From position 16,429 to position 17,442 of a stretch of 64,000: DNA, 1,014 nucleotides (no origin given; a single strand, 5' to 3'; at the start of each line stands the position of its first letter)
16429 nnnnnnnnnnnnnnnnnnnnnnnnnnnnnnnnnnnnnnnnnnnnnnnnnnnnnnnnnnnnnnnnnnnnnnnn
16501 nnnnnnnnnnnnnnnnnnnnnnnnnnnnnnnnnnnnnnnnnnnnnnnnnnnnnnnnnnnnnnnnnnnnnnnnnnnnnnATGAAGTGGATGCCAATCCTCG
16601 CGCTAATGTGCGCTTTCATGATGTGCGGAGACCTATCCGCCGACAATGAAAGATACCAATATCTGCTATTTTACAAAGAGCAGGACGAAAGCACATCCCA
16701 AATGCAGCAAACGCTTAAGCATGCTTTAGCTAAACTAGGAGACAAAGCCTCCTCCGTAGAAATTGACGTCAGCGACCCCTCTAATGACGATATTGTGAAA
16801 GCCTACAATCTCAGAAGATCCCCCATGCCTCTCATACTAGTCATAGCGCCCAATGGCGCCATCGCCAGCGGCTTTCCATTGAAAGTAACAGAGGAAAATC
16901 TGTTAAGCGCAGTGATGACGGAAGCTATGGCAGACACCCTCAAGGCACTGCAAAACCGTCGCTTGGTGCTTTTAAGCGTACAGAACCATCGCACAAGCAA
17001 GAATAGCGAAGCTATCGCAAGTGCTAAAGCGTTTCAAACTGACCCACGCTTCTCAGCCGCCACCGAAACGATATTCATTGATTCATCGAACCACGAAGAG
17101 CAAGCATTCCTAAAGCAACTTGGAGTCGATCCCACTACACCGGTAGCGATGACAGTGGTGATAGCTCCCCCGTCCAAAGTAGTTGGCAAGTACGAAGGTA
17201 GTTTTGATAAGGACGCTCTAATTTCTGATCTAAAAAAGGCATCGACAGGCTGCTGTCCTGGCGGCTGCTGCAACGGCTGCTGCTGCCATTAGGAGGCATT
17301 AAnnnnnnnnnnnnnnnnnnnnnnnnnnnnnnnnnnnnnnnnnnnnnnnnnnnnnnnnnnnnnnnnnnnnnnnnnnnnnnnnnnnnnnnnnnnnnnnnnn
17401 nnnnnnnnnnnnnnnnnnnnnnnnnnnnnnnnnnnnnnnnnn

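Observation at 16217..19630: ArsR-controlled operon: exported poly-Cys double thioredoxin-like protein, MacB/FtsX-type ABC pair, and a convergent cytosolic His/Cys-rich protein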

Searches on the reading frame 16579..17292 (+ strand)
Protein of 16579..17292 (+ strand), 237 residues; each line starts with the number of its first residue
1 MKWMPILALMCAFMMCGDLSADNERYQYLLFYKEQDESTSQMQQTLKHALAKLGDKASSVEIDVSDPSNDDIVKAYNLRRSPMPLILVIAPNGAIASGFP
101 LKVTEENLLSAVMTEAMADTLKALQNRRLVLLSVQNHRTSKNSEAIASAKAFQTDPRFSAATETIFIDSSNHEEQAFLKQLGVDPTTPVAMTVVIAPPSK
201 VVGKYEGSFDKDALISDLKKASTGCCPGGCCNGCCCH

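Call 3: search_protein_families(library=pfam, proteins=[window:16579-17292:+], max_evalue=0.1)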
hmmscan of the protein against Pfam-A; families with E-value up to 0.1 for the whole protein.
window:16579-17292:+ (237 aa): 2 families
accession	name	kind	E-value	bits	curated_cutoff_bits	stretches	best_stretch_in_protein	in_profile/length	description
PF13848.12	Thioredoxin_6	-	8.7e-07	29.4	27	1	27-89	96-158/184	Thioredoxin-like domain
PF15711.10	ILEI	-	0.0055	17.6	27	0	114-147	29-63/90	Interleukin-like EMT inducer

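Call 4: search_protein_families(library=ncbifam, proteins=[window:16579-17292:+], max_evalue=0.1)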
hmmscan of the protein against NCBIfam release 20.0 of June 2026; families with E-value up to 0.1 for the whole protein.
window:16579-17292:+ (237 aa): 0 families

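Call 5: find_homologous_proteins(query=window:16579-17289:+)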
Query window:16579-17289:+ (237 aa): 121 proteins with E <= 0.001 among 469 candidates; the best 120 are listed.
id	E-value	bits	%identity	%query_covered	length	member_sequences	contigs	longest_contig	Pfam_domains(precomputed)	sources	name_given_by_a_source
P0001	6.1e-154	528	100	100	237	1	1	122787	PF13848.13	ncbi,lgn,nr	ncbi:MAG: hypothetical protein Q8K75_03405 [Chlamydiales bacterium]|nr:hypothetical protein [Chlamyd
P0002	4.1e-131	454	85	97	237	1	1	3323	-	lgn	-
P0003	9.4e-63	230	47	92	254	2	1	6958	PF13848.13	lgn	-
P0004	9.4e-62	227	46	87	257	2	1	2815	PF13848.13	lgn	-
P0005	4.9e-61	225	47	86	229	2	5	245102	PF13848.13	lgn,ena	-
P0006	1.2e-60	223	42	95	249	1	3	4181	-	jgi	jgi:hypothetical protein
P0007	1.2e-60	223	42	92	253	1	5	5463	-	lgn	-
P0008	3.8e-60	222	48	85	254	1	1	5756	PF13848.13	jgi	jgi:hypothetical protein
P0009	1.1e-59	220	41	87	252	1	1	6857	-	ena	-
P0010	1.1e-59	220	45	86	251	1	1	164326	PF13848.13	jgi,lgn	-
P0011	5.2e-59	218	43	87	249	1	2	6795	-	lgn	-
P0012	8.7e-58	214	45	89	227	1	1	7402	-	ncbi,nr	ncbi:MAG: hypothetical protein LLG04_09805 [Parachlamydia sp.]|nr:hypothetical protein [Parachlamydi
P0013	1.1e-57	214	42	94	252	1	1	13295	-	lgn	-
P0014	1.2e-57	214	42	92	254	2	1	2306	PF13848.13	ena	-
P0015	2.3e-57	213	45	87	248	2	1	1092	PF13848.13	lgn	-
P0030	5.4e-54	202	44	83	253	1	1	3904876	PF13848.13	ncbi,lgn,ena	-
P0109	2.3e-37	147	38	89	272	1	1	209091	-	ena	-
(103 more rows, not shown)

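Call 6: find_encoding_contigs(protein=window:16579-17289:+, flank=6000)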
Protein window:16579-17289:+ (237 aa): 1 contig read that carries it; 1 place shown.
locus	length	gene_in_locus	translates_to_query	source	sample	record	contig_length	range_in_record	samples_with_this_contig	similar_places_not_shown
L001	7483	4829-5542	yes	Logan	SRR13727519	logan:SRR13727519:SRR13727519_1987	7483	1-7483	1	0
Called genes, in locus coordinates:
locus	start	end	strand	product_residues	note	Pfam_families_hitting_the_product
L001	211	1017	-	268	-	-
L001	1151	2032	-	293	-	PF00892:EamA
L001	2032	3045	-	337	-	PF00190:Cupin_1, PF14667:Polysacc_synt_C (faint), PF02311:AraC_binding (faint), PF07883:Cupin_2, PF01050:MannoseP_isomer (faint), PF00190:Cupin_1, PF07883:Cupin_2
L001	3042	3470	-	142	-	PF14534:DUF4440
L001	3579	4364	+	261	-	PF00293:NUDIX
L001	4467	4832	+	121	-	PF01022:HTH_5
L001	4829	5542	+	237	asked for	PF13848:Thioredoxin_6 (faint)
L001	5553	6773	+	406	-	PF12704:MacB_PCD, PF02687:FtsX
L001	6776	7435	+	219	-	PF00005:ABC_tran, PF13304:AAA_21 (faint)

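Call 12: find_related_loci(query=A2, collection=genome_contigs, flank=8000)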
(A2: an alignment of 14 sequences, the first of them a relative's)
Query A2 (227 aa) in genome_contigs; peptide patterns used: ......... (x = any residue, [..] = any of these).
93 stretches matched a pattern; 60 encode a relative of the query (tblastn E <= 1e-3); 60 distinct loci.
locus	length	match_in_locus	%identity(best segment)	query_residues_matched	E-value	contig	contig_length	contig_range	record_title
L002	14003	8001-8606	65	3-205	2e-79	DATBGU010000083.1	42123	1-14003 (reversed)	MAG TPA_asm: Gemmataceae bacterium isolate SMAG_U3846 k141_2364366, whole genome shotgun sequence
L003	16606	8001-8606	57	4-207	2e-72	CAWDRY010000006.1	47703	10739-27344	MAG: uncultured Gemmataceae bacterium isolate MFD04492.bin.2.10 genome assembly, contig: contig_23147, whole genome shot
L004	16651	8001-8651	48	1-215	8e-64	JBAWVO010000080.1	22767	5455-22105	MAG: Planctomycetota bacterium isolate ELA013 MAG013_80, whole genome shotgun sequence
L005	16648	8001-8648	45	8-220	1e-62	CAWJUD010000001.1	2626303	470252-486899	MAG: Pirellulales bacterium isolate MFD04408.bin.1.134 genome assembly, contig: contig_23428, whole genome shotgun seque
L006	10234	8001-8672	47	1-227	3e-61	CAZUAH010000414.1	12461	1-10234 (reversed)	MAG TPA_asm: uncultured Pirellulaceae bacterium isolate SRP077602_co5_269 genome assembly, contig: NODE_22557_length_124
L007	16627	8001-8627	48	1-206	3e-57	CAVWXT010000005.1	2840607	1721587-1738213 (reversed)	MAG: uncultured Planctomycetaceae bacterium isolate MFD03726.bin.2.145 genome assembly, contig: contig_20373, whole geno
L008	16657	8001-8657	44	1-220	7e-57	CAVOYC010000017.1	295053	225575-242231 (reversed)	MAG: uncultured Planctomycetota bacterium isolate MFD09964.bin.2.7 genome assembly, contig: contig_23030, whole genome s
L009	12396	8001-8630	46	1-208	3e-56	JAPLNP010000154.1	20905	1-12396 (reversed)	MAG: Planctomycetia bacterium isolate LacPavin_0920_SED3_MAG_64_13 LacPavin_0920_SED3_scaffold_1432511, whole genome sho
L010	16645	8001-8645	46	8-220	3e-56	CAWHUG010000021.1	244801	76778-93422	MAG: uncultured Isosphaeraceae bacterium isolate MFD05705.bin.2.126 genome assembly, contig: contig_57763, whole genome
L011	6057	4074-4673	48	9-206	3e-55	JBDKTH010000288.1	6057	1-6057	MAG: Thermoguttaceae bacterium isolate 6_bin.231_R1 c_000001914130, whole genome shotgun sequence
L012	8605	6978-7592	47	1-203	4e-55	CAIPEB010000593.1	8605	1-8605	MAG: uncultured Planctomycetaceae bacterium isolate LaPlata-15m-b_bin-253 genome assembly, contig: bin-253:593/789, whol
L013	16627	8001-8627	48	1-206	8e-55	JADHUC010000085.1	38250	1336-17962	MAG: Pirellulaceae bacterium isolate BS150m-G36 BS-150m-C844, whole genome shotgun sequence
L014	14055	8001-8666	43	1-220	1e-54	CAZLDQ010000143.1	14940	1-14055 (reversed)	MAG TPA_asm: uncultured Planctomycetaceae bacterium isolate SRP167436_co1_175 genome assembly, contig: NODE_6498_length_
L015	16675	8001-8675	43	1-226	4e-54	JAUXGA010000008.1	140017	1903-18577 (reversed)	MAG: bacterium isolate CSMAG_2917 CSMAG_2917_k117_3116776_length_140017_cov_14.9980, whole genome shotgun sequence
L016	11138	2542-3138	44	1-197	3e-54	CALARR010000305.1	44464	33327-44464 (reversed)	MAG TPA_asm: uncultured Planctomycetales bacterium isolate SRR3330210_bin.80_CONCOCT_v1.1_MAG genome assembly, contig: E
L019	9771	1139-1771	48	1-208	2e-53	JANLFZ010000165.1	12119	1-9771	MAG: Thermoguttaceae bacterium isolate A05DMB26 NODE_166_length_12119_cov_2.763926, whole genome shotgun sequence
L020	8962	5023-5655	44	1-210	3e-53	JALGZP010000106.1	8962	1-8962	MAG: bacterium isolate M3-30_Bin_374 M3-30_Bin_374_scaffold_45885, whole genome shotgun sequence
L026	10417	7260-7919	45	1-218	8e-52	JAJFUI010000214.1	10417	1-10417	MAG: Planctomycetaceae bacterium isolate bin.426 k141_4571031, whole genome shotgun sequence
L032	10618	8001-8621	43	1-205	3e-50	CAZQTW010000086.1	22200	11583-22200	MAG TPA_asm: uncultured Planctomycetales bacterium isolate SRP167436_co1_220 genome assembly, contig: NODE_3568_length_2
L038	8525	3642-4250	47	9-208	3e-48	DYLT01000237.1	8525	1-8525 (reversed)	MAG TPA_asm: Blastopirellula marina isolate SulCav_AS07-7_3_67_12 SulCav_AS07_7_7984_length_8525_cov_6_001063, whole gen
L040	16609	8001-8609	39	1-201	3e-47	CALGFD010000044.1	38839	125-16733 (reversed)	MAG TPA_asm: uncultured Planctomycetales bacterium isolate SRR3330210_bin.11_CONCOCT_v1.1_MAG genome assembly, contig: E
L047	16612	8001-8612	41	7-208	7e-43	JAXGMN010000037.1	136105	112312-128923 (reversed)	MAG: Thermoguttaceae bacterium isolate AnMBR.bin233 bin233_37, whole genome shotgun sequence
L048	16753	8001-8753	37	1-223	1e-42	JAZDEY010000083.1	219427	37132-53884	MAG: Candidatus Eisenbacteria bacterium isolate MEGAHIT-group-0.172 k141_13804763, whole genome shotgun sequence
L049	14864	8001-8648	38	1-211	2e-41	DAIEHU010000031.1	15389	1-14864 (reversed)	MAG TPA_asm: Desulfobacteraceae bacterium isolate clean1013 NODE_31_length_15389_cov_5.296108, whole genome shotgun sequ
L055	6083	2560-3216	36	8-223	6e-36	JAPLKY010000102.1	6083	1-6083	MAG: Candidatus Krumholzibacteriia bacterium isolate LacPavin_0920_SED1_MAG_62_8 LacPavin_0920_SED1_scaffold_175499, who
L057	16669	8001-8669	35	1-221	2e-35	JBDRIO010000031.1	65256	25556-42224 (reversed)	MAG: Candidatus Eisenbacteria bacterium isolate MEGAHIT-group-1.590 k141_10415935, whole genome shotgun sequence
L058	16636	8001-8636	29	1-220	3e-29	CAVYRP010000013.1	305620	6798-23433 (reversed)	MAG: uncultured Bacteroidetes bacterium isolate MFD05942.bin.2.234 genome assembly, contig: contig_67355, whole genome s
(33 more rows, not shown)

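Call 15: find_encoding_contigs(protein=P0030, flank=8000, max_places=2)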
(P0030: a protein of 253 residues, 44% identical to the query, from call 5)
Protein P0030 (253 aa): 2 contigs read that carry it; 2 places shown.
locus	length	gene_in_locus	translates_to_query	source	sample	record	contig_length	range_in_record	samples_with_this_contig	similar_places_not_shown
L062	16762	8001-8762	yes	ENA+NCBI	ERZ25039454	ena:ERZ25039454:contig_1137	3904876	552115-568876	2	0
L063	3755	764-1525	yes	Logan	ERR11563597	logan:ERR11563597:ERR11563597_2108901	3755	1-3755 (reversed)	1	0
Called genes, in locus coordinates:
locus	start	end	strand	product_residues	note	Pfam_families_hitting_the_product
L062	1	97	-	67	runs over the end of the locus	-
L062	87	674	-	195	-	PF06414:Zeta_toxin, PF13671:AAA_33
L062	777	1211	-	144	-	-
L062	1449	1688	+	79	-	-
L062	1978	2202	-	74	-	-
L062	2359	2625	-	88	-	-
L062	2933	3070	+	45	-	-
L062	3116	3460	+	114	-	-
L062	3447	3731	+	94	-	PF21716:dnstrm_HI1420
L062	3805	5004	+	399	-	-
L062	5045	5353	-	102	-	-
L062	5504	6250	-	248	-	PF03070:TENA_THI-4 (weak)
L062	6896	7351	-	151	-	PF02639:DUF188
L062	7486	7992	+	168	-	PF01022:HTH_5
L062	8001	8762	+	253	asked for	PF13848:Thioredoxin_6 (faint)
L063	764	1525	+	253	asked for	PF13848:Thioredoxin_6 (faint)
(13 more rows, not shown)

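Call 16: find_encoding_contigs(protein=P0109, flank=8000, max_places=2)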
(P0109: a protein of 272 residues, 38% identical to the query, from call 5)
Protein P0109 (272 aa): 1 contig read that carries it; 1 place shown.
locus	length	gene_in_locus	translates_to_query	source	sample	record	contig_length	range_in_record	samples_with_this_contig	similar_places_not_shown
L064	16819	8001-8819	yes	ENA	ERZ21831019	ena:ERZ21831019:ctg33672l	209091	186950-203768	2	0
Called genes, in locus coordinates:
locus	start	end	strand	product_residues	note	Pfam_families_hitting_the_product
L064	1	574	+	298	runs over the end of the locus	PF00515:TPR_1 (faint), PF07719:TPR_2 (faint), PF13371:TPR_9 (faint), PF13374:TPR_10 (faint), PF13424:TPR_12 (faint), PF14559:TPR_19, PF13432:TPR_16 (weak), PF23914:TPR_CcmH_CycH (weak), +7 more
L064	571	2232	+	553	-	-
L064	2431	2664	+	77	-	-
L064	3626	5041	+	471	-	PF00668:Condensation (weak), PF16911:PapA_C (weak)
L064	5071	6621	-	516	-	-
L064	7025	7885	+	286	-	-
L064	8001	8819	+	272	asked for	-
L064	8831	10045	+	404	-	PF12704:MacB_PCD (weak), PF02687:FtsX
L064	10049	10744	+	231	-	PF00005:ABC_tran, PF13304:AAA_21 (faint)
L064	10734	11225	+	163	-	PF12840:HTH_20 (weak), PF01022:HTH_5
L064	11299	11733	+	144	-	PF01451:LMWPc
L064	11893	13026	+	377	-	PF01758:SBF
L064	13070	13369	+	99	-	PF02627:CMD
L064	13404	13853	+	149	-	PF01597:GCV_H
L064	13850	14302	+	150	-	PF02566:OsmC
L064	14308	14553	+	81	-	PF13192:Thioredoxin_3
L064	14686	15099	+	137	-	PF08859:DGC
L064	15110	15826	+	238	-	PF08859:DGC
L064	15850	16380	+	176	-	-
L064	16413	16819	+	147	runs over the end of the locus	-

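Call 20: search_protein_families(library=ncbifam, proteins=[L049:146-1234:+, L057:6298-6924:+, L038:1101-1988:-, L002:12008-12454:+, L007:4297-5448:+, L026:3315-4049:+, L057:4686-6032:+, L055:2-433:+, L032:3281-5077:+, L058:13288-13674:+], max_evalue=0.001)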
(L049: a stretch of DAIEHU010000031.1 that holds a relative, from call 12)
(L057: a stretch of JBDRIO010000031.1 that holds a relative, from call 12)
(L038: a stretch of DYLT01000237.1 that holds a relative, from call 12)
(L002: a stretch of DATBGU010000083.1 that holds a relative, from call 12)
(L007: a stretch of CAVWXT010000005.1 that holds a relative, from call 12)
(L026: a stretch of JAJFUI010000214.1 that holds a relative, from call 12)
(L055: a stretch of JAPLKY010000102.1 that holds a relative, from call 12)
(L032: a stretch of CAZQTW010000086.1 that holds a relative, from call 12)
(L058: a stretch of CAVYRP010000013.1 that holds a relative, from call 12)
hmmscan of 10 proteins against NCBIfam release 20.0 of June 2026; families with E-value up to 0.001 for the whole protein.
L049:146-1234:+ (363 aa): 1 family
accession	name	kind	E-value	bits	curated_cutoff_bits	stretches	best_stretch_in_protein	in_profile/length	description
TIGR00832.1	acr3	equivalog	4.8e-135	450.1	282.8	1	9-337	1-326/327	ACR3 family arsenite efflux transporter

L057:6298-6924:+ (209 aa): 1 family
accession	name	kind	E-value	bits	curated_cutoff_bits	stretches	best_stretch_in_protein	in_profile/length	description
NF040494.1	nitrored_ArsF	subfamily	1.2e-27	96.4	60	1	66-168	1-104/106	nitrophenyl compound nitroreductase subunit ArsF family protein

L038:1101-1988:- (295 aa): 44 families (the best 25 are shown)
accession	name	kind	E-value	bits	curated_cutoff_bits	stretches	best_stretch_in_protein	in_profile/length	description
NF008823.0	PRK11873.1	subfamily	6.6e-83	278.3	263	1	3-224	6-232/272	arsenite methyltransferase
NF041537.1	ArsM_AhpD_UU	exception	6e-48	163.4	510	1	24-222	34-229/345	arsenite methyltransferase/AhpD domain selenoprotein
NF047649.1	MTase_UXPK_star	exception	4.9e-45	153.7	460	1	6-220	15-228/283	methyltransferase/UXPK-star double selenoprotein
NF041536.1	ArsM_DUF2284_UU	exception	8.7e-45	152.9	575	1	8-222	17-229/459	arsenite methyltransferase/DUF2284 domain selenoprotein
NF040538.1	methyl_ArsM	equivalog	1.2e-42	146.3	500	2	135-221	168-256/356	arsinothricin biosynthesis methyltransferase ArsM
NF045667.1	MTase_DVU1556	equivalog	4.3e-28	98.2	155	1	59-223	16-168/213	DVU_1556 family methyltransferase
NF038099.1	AsSugarArsM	exception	1.1e-26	93.7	400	1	49-223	42-221/321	arsenosugar biosynthesis arsenite methyltransferase ArsM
NF040539.1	AST_met_ArsM_2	exception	1.5e-26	93.8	240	1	69-228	60-218/262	putative arsinothricin biosynthesis methyltransferase ArsM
NF001244.0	PRK00216.1-5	equivalog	1.2e-17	64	216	1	63-183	46-163/236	bifunctional demethylmenaquinone methyltransferase/2-methoxy-6-polyprenyl-1,4-benzoquinol methylase UbiE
TIGR02072.1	BioC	equivalog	4.6e-15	56.1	184.95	1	68-179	37-138/244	malonyl-ACP O-methyltransferase BioC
NF001240.0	PRK00216.1-1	equivalog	2.6e-14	52.9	378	1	60-193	58-186/251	bifunctional demethylmenaquinone methyltransferase/2-methoxy-6-polyprenyl-1,4-benzoquinol methylase UbiE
NF043040.1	corrin_prot_MT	hypoth_equivalog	3.5e-14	52.8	180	1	64-185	39-159/216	corrinoid protein-associated methyltransferase CpaM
TIGR01934.1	MenG_MenH_UbiE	subfamily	8.8e-14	51.3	158.35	1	64-178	38-146/223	ubiquinone/menaquinone biosynthesis methyltransferase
NF052510.1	methyltran_MpqE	exception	1.5e-13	50.6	335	1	62-174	43-152/234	methyl-plastoquinone biosynthesis methyltransferase MpqE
NF001243.0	PRK00216.1-4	equivalog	1.5e-12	47.4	235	1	63-172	45-150/237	demethylmenaquinone methyltransferase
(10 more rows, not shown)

L002:12008-12454:+ (149 aa): 3 families
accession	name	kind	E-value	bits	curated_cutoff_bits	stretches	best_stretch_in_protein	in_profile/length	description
TIGR02689.1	ars_reduc_gluta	equivalog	4.1e-24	85.2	157.6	1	20-141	2-125/126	arsenate reductase, glutathione/glutaredoxin type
NF010053.0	PRK13530.1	subfamily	3.4e-22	79.2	215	1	20-142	5-129/133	arsenate reductase (thioredoxin)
TIGR02691.1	arsC_pI258_fam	equivalog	6.9e-20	71.6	174.3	1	21-141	1-129/129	arsenate reductase (thioredoxin)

L007:4297-5448:+ (384 aa): 3 families
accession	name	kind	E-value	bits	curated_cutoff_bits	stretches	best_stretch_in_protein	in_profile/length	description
NF040863.1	HgcA_corrinoid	equivalog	1.7e-134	448.1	275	1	54-383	1-324/325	mercury methylation corrinoid protein HgcA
NF043039.1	HgcAB_like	equivalog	1.2e-57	196.1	285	1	81-352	14-280/350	HgcAB-like fusion protein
NF003195.0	PRK04165.1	equivalog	2e-19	69.8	306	1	82-205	323-446/450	acetyl-CoA decarbonylase/synthase complex subunit gamma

L026:3315-4049:+ (245 aa): 1 family
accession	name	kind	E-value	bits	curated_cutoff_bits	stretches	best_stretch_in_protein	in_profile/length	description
NF040495.1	tranport_ArsG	equivalog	4.2e-69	232.4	200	1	4-222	4-224/225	aromatic aminobenezylarsenical efflux permease ArsG family transporter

L057:4686-6032:+ (449 aa): 2 families
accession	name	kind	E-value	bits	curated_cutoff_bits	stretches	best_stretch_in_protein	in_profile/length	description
NF033936.1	CuZnOut_SO0444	equivalog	1.1e-31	110.3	300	2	69-197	12-138/351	SO_0444 family Cu/Zn efflux transporter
NF040736.1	efflux_SaoE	equivalog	9e-31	107.4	325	2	69-195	22-145/352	efflux transporter SaoE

L055:2-433:+ (144 aa): 5 families
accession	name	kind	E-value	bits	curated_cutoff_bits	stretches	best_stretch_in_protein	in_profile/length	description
NF041537.1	ArsM_AhpD_UU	exception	8.1e-07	28.1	510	1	52-105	280-333/345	arsenite methyltransferase/AhpD domain selenoprotein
NF045649.1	2X_seleno_MduS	exception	1.8e-06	27.2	380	1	54-113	252-311/338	methyltransferase domain-containing selenoprotein MduS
TIGR00778.1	ahpD_dom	domain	2.1e-06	27.1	27.8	1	54-99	4-49/51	alkylhydroperoxidase AhpD family core domain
NF033727.2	chaperon_ArsD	equivalog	4.3e-06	27.2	90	1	1-41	56-96/97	arsenite efflux transporter metallochaperone ArsD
NF041047.1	GSU3128_fam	equivalog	3.9e-05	23.6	110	1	54-97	18-61/84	GSU3128 family (seleno)protein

L032:3281-5077:+ (599 aa): 49 families (the best 25 are shown)
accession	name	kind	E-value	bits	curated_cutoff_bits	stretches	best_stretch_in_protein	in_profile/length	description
TIGR04291.1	arsen_driv_ArsA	equivalog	3.6e-234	778.7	650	1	8-571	3-563/565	arsenical pump-driving ATPase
NF041417.1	ArsA_halo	exception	4.7e-104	349.3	800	1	7-582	11-609/617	arsenical pump-driving ATPase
TIGR00345.1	GET3_arsA_TRC40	subfamily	8.6e-101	337.4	135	3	12-295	1-298/299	TRC40/GET3/ArsA family transport-energizing ATPase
NF053622.1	ATPseBagAMYCTU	equivalog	1.1e-23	84.3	400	3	8-85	7-88/325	ATPase BagA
NF053621.1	ATPseBagBMYCTU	equivalog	4.5e-22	78.6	521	2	6-164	10-169/371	ATPase BagB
NF041546.1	ParA_partition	equivalog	1.1e-18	67.5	180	2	15-55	7-47/203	ParA family partition ATPase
NF050088.1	Get3_fold_NosAFP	equivalog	3.9e-18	65.6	325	2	13-67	7-61/364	Get3/ArsA fold putative tail anchor-mediating ATPase NosAFP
TIGR01969.1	minD_arch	subfamily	3.9e-18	65.5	201.75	2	14-56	7-50/251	cell division ATPase MinD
TIGR01968.1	minD_bact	equivalog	7.1e-17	61.6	212.9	2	14-56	8-51/261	septum site-determining protein MinD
NF041136.1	MrpORP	equivalog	6.9e-13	48.6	450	2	330-365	8-43/365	iron-sulfur cluster carrier protein MrpORP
TIGR01281.1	DPOR_bchL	equivalog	2.6e-12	46.7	345.15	2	14-49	6-41/268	ferredoxin:protochlorophyllide reductase (ATP-dependent) iron-sulfur ATP-binding protein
NF009701.0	PRK13230.1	subfamily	1.9e-11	43.5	350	1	9-50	2-43/291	nitrogenase reductase-like protein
TIGR03371.1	cellulose_yhjQ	equivalog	3.5e-11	43.1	157.85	2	16-58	10-52/246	cellulose biosynthesis protein BcsQ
TIGR01287.1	nifH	equivalog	7.9e-11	41.8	394.35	1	11-50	3-42/275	nitrogenase iron protein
NF038214.1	IS21_help_AAA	equivalog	8.5e-11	42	200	1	3-44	86-126/232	IS21-like element helper ATPase IstB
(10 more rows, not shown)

L058:13288-13674:+ (129 aa): 62 families (the best 25 are shown)
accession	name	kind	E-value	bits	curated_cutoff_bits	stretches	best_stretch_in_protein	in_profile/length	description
NF040864.1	HgcB_ferredoxin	equivalog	9.6e-31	105.5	99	1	34-128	2-93/93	mercury methylation ferredoxin HgcB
NF043039.1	HgcAB_like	equivalog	1.6e-14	54.3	285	1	38-93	292-349/350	HgcAB-like fusion protein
NF038196.1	ferrodoxin_EFR1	subfamily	4.4e-12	46.6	75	1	44-95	182-231/242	EFR1 family ferrodoxin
NF058577.1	FdxA_fam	equivalog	3.6e-11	43.1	65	1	43-92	4-52/52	4Fe-4S ferredoxin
NF040770.1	hetero_SS_HdrA2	exception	3.7e-10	38.6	1100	1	27-96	558-626/777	CoB-CoM heterodisulfide reductase HdrA2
TIGR02700.1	flavo_MJ0208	hypoth_equivalog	4.4e-10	39.2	251.35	1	41-94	143-195/234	dihydromethanopterin reductase (acceptor)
NF042909.1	FMH_DH_FwdF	exception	5.2e-10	38.9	375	1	41-95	252-313/336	tungsten-dependent formylmethanofuran dehydrogenase subunit FwdF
TIGR02179.1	PorD_KorD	subfamily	6.5e-10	39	60.05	1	44-96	23-75/78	2-oxoacid:acceptor oxidoreductase, delta subunit, pyruvate/2-ketoisovalerate family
NF040684.1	PorD_Arch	equivalog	4.9e-09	36.2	120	1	42-96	28-82/85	pyruvate synthase subunit PorD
NF045874.1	Vhu_polyferre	exception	2.2e-08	33.2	600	1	37-98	187-248/381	F420-non-reducing hydrogenase associated-polyferredoxin VhuB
NF043069.1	T4HPD_activ_SAM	equivalog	2.4e-08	33.7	425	1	41-92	46-96/299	trans-4-hydroxy-L-proline dehydratase activase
NF007203.0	PRK09624.1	equivalog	3.4e-08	33.7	171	1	38-95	43-100/105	pyuvate ferredoxin oxidoreductase subunit delta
TIGR04395.1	cutC_activ_rSAM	equivalog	5.8e-08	32.4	360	1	44-95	52-105/309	choline TMA-lyase-activating enzyme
NF007202.0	PRK09623.1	equivalog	7.9e-08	32.6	166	1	43-98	48-103/105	3-methyl-2-oxobutanoate dehydrogenase subunit delta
NF006221.0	PRK08348.1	subfamily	1.4e-07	31.3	124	1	45-95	43-94/136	NADH-plastoquinone oxidoreductase subunit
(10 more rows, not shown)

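Call 35: predict_structure(alignment_id=A1)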
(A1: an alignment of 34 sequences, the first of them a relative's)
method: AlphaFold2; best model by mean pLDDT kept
length: 237 residues; sequences in the alignment: 34
mean_pLDDT: 89.3   pTM: 0.82
mean pLDDT of the five models: 89.3, 89.0, 88.4, 88.3, 88.0
residues with pLDDT >= 90: 196; 70-90: 4; 50-70: 18; < 50: 19
segments of 3 or more residues with pLDDT < 50: 1-12, 232-237
pLDDT, mean of each block of 10 residues (from residue 1): 43 54 85 97 98 97 97 94 97 95 96 96 97 98 98 96 98 96 97 96 97 96 67 47
secondary structure, 60 per line:
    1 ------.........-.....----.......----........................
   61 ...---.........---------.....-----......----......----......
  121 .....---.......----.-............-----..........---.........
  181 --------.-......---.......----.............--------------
elements in order: H7-15 H17-21 E26-32 H37-56 E57-63 H67-75 E85-89 E95-100 H105-110 H115-125 E129-135 H142-153 E162-168 H172-180 E191-196 E200-206 H211-223
